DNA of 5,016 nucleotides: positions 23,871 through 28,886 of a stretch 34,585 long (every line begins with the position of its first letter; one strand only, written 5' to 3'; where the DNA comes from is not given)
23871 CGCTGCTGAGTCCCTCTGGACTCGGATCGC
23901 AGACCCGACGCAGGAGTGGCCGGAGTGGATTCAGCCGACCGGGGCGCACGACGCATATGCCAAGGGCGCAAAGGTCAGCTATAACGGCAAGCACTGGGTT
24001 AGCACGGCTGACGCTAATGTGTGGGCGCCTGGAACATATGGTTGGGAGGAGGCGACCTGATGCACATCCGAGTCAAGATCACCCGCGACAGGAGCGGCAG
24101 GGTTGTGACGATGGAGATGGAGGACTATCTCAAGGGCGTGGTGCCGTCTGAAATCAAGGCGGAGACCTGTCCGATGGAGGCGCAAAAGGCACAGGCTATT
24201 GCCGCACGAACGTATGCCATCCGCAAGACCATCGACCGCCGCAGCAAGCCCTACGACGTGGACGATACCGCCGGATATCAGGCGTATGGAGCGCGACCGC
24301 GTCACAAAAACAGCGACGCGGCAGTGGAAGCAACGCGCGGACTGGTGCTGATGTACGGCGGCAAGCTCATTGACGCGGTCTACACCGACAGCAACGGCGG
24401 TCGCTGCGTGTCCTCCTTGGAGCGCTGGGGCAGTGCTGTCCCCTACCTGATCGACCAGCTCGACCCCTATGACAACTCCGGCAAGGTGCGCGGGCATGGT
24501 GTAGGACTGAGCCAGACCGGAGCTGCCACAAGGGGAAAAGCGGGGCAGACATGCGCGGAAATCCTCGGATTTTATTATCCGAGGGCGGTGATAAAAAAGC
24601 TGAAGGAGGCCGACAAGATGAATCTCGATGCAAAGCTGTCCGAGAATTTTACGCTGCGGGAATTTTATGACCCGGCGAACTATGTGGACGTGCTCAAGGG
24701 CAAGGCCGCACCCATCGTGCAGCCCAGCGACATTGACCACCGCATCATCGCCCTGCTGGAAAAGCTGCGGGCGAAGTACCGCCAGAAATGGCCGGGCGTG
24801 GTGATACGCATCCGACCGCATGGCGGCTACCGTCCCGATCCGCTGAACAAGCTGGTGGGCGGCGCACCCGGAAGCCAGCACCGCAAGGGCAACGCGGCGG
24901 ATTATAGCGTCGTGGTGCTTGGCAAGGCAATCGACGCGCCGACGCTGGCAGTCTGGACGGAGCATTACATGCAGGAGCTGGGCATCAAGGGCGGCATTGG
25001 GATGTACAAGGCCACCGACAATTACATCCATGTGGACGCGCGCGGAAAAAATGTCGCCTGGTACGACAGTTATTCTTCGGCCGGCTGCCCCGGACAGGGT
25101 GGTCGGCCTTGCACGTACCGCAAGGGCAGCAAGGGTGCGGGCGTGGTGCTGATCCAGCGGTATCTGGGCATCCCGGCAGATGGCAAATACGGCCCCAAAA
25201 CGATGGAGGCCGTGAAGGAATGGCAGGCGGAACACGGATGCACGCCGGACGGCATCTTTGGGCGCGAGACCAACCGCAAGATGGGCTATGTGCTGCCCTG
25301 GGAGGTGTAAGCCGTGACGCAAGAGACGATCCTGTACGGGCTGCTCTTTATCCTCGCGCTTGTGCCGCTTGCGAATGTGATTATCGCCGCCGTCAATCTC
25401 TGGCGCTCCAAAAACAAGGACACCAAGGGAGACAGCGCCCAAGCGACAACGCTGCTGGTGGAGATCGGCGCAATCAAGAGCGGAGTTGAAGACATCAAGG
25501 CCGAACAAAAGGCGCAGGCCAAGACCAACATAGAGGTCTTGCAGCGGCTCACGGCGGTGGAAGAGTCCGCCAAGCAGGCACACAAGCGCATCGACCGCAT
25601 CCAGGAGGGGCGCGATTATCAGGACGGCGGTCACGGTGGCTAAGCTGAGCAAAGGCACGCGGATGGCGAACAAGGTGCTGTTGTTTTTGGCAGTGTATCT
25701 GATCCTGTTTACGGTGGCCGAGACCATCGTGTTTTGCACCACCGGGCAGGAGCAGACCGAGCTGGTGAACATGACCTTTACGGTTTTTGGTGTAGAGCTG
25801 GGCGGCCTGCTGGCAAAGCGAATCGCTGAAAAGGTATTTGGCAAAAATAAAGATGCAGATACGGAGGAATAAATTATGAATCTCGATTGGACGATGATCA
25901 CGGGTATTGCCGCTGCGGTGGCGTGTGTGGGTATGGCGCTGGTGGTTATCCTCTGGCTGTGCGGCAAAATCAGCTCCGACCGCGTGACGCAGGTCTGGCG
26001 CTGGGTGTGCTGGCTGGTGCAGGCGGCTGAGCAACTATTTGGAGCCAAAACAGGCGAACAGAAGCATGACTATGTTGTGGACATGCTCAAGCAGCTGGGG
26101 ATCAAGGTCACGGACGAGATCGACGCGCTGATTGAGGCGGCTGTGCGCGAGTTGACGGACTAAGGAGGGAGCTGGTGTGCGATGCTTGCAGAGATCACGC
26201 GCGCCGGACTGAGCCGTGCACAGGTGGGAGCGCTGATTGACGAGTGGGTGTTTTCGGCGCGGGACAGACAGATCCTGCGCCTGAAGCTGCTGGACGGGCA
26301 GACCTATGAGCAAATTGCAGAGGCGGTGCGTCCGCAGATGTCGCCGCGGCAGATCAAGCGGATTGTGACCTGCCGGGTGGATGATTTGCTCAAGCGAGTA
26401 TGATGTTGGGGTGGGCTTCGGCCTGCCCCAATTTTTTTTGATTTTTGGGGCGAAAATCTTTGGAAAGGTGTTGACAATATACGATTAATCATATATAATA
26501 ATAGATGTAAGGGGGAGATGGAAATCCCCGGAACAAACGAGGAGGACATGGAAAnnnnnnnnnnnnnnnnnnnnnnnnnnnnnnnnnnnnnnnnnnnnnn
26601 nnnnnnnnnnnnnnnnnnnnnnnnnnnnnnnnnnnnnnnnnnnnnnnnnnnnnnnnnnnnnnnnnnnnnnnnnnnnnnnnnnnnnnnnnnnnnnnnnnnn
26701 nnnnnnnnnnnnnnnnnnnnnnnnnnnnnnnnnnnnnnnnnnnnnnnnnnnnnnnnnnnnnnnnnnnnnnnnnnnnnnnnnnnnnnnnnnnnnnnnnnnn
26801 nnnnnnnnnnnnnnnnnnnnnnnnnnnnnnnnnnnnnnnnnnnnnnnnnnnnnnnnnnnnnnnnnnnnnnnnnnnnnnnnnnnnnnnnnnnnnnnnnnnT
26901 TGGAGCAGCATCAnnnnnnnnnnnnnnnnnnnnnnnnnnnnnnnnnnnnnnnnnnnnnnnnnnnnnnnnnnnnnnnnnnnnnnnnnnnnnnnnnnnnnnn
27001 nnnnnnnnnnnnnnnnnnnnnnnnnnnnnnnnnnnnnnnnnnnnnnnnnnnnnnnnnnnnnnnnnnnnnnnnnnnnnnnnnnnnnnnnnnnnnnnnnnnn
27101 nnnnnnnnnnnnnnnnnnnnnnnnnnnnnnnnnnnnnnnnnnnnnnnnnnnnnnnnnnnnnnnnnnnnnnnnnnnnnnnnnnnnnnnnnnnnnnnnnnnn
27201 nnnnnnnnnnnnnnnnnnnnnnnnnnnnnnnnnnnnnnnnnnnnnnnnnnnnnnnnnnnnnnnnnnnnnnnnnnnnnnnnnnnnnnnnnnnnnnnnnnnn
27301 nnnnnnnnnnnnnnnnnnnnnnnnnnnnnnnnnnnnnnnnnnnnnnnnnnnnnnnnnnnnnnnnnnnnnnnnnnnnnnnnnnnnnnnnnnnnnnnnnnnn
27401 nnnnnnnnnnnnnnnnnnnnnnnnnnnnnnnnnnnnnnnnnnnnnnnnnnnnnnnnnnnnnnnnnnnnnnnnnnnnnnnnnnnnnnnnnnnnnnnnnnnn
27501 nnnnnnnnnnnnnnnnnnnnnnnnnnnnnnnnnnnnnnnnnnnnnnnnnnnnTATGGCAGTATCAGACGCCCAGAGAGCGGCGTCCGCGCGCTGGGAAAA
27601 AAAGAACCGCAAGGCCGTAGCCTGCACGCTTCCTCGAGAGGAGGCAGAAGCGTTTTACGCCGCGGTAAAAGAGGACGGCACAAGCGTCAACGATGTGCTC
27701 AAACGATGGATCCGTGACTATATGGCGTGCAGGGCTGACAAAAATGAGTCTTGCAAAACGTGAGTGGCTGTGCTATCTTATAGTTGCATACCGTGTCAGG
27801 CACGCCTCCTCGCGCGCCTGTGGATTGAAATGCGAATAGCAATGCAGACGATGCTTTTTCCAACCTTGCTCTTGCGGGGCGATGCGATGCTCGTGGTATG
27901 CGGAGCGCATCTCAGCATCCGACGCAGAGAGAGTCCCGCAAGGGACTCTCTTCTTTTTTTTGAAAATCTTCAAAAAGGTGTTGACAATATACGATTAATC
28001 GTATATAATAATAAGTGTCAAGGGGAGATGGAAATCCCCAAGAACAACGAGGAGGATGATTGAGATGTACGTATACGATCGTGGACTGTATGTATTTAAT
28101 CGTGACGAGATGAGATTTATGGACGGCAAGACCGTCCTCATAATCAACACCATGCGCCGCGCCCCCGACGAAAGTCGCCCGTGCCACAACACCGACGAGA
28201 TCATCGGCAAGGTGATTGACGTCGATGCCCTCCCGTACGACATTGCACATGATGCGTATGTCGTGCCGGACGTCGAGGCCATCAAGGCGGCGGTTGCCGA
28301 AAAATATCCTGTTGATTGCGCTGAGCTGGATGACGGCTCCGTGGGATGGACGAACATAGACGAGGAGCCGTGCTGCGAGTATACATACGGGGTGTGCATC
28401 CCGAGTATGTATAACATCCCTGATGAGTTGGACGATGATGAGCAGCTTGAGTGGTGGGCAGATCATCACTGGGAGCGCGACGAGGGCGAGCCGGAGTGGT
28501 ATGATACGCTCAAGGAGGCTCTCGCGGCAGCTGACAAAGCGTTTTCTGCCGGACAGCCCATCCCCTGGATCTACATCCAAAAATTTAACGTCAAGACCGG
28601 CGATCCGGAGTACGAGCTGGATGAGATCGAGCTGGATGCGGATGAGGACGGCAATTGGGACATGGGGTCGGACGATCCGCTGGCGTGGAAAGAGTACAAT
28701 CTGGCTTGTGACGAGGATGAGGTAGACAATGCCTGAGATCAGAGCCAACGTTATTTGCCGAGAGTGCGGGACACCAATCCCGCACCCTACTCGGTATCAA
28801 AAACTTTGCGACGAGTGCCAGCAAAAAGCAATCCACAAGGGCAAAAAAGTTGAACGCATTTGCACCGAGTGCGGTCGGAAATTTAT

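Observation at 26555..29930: Acr-aca-like architecture: a variable acidic first gene followed by a conserved zinc-ribbon/RHH DNA-binding gene set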

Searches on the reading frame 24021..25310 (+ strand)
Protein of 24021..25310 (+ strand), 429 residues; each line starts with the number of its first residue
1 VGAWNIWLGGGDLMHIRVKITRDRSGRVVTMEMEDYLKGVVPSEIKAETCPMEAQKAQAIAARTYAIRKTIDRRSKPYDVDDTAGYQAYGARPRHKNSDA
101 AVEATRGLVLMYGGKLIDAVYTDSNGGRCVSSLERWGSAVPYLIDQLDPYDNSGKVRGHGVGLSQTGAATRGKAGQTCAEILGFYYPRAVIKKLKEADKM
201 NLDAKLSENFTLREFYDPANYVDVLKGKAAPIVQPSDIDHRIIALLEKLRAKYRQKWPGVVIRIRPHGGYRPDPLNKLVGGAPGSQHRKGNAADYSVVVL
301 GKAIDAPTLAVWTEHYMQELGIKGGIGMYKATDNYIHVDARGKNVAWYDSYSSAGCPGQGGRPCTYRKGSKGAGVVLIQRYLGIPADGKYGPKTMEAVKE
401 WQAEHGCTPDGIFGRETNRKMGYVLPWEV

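Call 92: search_protein_families(library=pfam, proteins=[window:24021-25310:+], max_evalue=0.001)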
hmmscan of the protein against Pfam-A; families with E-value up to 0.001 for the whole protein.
window:24021-25310:+ (429 aa): 4 families
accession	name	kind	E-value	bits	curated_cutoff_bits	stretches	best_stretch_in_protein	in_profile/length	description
PF08486.15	SpoIID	-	9.3e-23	81.1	23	1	25-112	5-97/97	Stage II sporulation protein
PF01471.23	PG_binding_1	-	5.1e-11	43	23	1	381-421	17-57/57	Putative peptidoglycan binding domain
PF08291.16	Peptidase_M15_3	-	1.4e-07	32.1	23.2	1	241-339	27-108/108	Peptidase M15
PF09374.15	PG_binding_3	-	0.00019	22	24.6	1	374-404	2-36/76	Predicted Peptidoglycan domain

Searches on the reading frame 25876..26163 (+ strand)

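Call 92: search_protein_families(library=pfam, proteins=[window:25876-26163:+], max_evalue=0.001)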
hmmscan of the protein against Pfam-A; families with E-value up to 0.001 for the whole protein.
window:25876-26163:+ (95 aa): 1 family
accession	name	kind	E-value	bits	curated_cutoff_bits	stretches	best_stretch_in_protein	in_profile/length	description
PF09682.15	Phage_holin_6_1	-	8.1e-09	36.2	24.9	1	8-94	10-100/101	Bacteriophage holin of superfamily 6 (Holin_LLH)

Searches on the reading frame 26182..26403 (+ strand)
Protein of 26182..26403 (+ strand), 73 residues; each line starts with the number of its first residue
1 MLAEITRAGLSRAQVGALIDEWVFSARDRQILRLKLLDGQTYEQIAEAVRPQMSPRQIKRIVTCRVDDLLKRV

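Call 5: search_protein_families(library=pfam, proteins=[window:26182-26403:+], max_evalue=1)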
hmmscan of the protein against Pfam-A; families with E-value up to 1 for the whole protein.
window:26182-26403:+ (73 aa): 5 families
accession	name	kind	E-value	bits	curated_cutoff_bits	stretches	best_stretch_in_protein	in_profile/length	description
PF08281.18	Sigma70_r4_2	-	0.00049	20.1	25.7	1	26-48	13-35/54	Sigma-70, region 4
PF04545.22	Sigma70_r4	-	0.0067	16.4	24.1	1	25-48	6-29/50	Sigma-70, region 4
PF13384.12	HTH_23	-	0.014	15.7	24.6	1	31-62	10-38/50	Homeodomain-like domain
PF13560.12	HTH_31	-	0.026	15.3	27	0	39-65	14-38/64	Helix-turn-helix domain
PF00196.25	GerE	-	0.051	13.7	23.5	1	23-48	2-26/57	Bacterial regulatory proteins, luxR family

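Call 6: search_protein_families(library=phrogs, proteins=[window:26182-26403:+], max_evalue=0.1)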
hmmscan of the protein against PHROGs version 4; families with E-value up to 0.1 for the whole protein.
window:26182-26403:+ (73 aa): 2 families
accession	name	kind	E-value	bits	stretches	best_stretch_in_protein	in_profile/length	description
phrog_36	-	transcription regulation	0.0011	19.6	1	25-61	141-175/220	transcriptional regulator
phrog_645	-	DNA, RNA and nucleotide metabolism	0.055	14.6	1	26-50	25-48/196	Rnase E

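Call 38: search_protein_families(library=padloc, proteins=[window:26182-26403:+], max_evalue=0.1)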
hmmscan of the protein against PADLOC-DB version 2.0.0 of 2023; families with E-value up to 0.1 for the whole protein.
window:26182-26403:+ (73 aa): 0 families

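Call 39: search_protein_families(library=ncbifam, proteins=[window:26182-26403:+], max_evalue=0.1)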
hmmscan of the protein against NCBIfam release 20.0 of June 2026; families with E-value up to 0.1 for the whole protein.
window:26182-26403:+ (73 aa): 3 families
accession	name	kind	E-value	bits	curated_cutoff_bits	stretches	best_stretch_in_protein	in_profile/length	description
TIGR02937.1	sigma70-ECF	superfamily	0.00015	21.5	42.9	1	24-63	118-155/165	sigma-70 family RNA polymerase sigma factor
NF005514.0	PRK07122.1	subfamily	0.051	12.7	372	1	24-63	216-253/264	RNA polymerase sigma factor SigF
NF058625.1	sigma_PG0214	equivalog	0.093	12.4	130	1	25-60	115-148/170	GFO_1088 family ECF-type sigma factor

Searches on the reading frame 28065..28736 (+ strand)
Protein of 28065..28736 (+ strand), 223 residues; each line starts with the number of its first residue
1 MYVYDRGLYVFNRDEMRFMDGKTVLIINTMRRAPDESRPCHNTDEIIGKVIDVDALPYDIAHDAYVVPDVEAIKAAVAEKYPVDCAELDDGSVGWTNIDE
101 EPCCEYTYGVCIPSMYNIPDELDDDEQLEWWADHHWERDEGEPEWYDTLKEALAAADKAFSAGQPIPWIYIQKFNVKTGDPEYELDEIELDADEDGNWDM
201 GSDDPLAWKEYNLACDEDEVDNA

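Call 5: search_protein_families(library=pfam, proteins=[window:28065-28736:+], max_evalue=1)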
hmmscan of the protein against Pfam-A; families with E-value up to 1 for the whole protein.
window:28065-28736:+ (223 aa): 1 family
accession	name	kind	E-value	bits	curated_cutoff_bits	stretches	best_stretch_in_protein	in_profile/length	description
PF06031.18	SERTA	-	0.2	11.8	25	1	22-32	22-32/36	SERTA motif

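Call 6: search_protein_families(library=phrogs, proteins=[window:28065-28736:+], max_evalue=0.1)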
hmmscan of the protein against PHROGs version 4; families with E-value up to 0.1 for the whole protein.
window:28065-28736:+ (223 aa): 2 families
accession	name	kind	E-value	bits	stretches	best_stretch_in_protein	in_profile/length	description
phrog_34994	-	unknown function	0.051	14.8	1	129-173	13-56/121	-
phrog_6901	-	unknown function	0.064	14.2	0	79-121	40-79/107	-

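Call 16: find_homologous_proteins(query=window:28065-28736:+)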
Query window:28065-28736:+ (223 aa): 2 proteins with E <= 0.001 among 1499 candidates.
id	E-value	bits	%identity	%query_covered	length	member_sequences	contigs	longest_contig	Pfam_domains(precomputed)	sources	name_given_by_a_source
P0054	4.6e-136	470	91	100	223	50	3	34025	-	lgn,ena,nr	nr:MAG TPA: hypothetical protein [Caudoviricetes sp.]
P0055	2.2e-99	350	73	100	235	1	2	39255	-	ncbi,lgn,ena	-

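Call 29: search_protein_representatives(protein=window:28065-28736:+)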
Query: 223 residues. Proteins with E-value up to 0.001 (for the whole library): 3; up to 1e-10: 1; up to 1e-30: 1. The best 3 are listed.
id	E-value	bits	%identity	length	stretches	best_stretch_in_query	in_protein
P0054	1.5e-136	470.1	91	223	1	1-223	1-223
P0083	1.1e-07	48.1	100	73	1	198-223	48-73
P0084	7.5e-04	35.5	31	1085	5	143-204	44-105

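Call 38: search_protein_families(library=padloc, proteins=[window:28065-28736:+], max_evalue=0.1)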
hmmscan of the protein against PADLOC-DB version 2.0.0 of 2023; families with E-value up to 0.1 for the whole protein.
window:28065-28736:+ (223 aa): 0 families

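Call 39: search_protein_families(library=ncbifam, proteins=[window:28065-28736:+], max_evalue=0.1)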
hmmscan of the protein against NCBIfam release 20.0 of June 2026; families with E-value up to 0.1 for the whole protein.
window:28065-28736:+ (223 aa): 0 families

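Call 71: predict_structure(alignment_id=A4)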
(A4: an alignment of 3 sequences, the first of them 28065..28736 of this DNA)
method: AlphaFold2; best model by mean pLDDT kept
length: 223 residues; sequences in the alignment: 3
mean_pLDDT: 48.5   pTM: 0.38
mean pLDDT of the five models: 48.5, 47.2, 45.2, 41.8, 40.9
residues with pLDDT >= 90: 0; 70-90: 4; 50-70: 116; < 50: 103
segments of 3 or more residues with pLDDT < 50: 1-50, 60-64, 79-107, 113-116, 140-142, 217-223
pLDDT, mean of each block of 10 residues (from residue 1): 29 37 34 29 40 54 49 53 36 31 43 53 61 52 59 67 62 55 54 63 58 53 26
secondary structure, 60 per line:
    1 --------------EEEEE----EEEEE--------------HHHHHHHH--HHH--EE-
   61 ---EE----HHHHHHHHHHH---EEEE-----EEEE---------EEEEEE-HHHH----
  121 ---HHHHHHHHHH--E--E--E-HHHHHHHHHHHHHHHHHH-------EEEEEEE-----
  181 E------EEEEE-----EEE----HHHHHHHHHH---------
elements in order: E15-19 E24-28 H43-50 H70-80 E84-87 E93-96 E106-111 H113-116 H124-133 H144-161 E169-175 E188-192 E198-200 H205-214

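Call 74: search_solved_structures(query=A4, max_evalue=1)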
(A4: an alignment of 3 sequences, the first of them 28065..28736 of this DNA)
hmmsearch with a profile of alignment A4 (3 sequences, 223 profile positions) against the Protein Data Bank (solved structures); distinct sequences matched with E-value up to 1: 1.
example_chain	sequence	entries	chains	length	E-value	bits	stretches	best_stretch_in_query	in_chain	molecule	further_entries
6h31_A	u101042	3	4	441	0.98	12.3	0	63-120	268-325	DUF2338 domain-containing protein | Staphylopine dehydrogenase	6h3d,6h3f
